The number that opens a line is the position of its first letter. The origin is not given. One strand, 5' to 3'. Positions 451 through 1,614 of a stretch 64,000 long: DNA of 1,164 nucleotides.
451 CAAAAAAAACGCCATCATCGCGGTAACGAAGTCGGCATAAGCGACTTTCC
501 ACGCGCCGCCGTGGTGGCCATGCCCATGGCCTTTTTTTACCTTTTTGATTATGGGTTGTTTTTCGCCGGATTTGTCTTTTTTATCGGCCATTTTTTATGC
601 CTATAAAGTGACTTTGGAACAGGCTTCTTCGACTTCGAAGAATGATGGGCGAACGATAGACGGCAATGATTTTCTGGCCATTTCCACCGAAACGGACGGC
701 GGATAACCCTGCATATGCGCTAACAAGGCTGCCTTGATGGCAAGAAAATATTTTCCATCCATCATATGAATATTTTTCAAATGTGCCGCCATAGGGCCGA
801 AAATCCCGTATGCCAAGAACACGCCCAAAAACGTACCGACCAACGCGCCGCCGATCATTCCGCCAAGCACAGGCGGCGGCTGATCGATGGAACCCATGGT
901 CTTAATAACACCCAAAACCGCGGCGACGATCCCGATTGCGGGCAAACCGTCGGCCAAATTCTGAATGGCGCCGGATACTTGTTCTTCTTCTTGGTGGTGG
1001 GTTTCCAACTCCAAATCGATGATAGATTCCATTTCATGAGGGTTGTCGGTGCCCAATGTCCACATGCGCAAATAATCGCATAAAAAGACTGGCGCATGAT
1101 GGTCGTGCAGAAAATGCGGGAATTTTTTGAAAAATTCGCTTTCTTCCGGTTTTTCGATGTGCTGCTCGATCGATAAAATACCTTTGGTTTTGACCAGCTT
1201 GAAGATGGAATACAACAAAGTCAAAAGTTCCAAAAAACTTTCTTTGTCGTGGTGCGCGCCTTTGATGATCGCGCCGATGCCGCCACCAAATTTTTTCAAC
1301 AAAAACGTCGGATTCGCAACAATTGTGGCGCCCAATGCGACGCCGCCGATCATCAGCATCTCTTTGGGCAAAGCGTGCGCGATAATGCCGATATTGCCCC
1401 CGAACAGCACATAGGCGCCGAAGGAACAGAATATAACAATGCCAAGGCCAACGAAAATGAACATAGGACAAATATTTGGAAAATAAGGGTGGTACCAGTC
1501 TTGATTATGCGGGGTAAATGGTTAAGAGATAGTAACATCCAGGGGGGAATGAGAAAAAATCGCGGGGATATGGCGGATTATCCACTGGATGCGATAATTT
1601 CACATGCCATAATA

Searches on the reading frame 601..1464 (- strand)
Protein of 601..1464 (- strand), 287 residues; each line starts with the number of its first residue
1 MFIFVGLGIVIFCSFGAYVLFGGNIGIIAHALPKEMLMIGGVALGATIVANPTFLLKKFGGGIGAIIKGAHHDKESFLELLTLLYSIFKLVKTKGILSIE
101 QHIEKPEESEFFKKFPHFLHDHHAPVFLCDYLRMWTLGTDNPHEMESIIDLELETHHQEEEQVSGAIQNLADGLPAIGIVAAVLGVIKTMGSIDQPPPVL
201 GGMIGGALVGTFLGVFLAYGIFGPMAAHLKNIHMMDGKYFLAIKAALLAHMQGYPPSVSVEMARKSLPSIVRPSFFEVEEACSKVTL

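Call 47: find_encoding_contigs(protein=window:601-1464:-, flank=10000, max_places=1)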
Protein window:601-1464:- (287 aa): 1 contig read that carries it; 1 place shown.
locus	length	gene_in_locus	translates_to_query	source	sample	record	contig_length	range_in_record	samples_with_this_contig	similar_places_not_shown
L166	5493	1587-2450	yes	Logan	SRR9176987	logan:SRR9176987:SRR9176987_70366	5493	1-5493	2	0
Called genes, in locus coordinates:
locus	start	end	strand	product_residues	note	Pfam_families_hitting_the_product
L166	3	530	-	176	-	?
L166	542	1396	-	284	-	PF12146:Hydrolase_4, PF00561:Abhydrolase_1, PF12697:Abhydrolase_6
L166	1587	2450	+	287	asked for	PF20560:MotA_N, PF01618:MotA_ExbB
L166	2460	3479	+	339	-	PF13677:MotB_plug, PF00691:OmpA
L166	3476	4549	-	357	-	-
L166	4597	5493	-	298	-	?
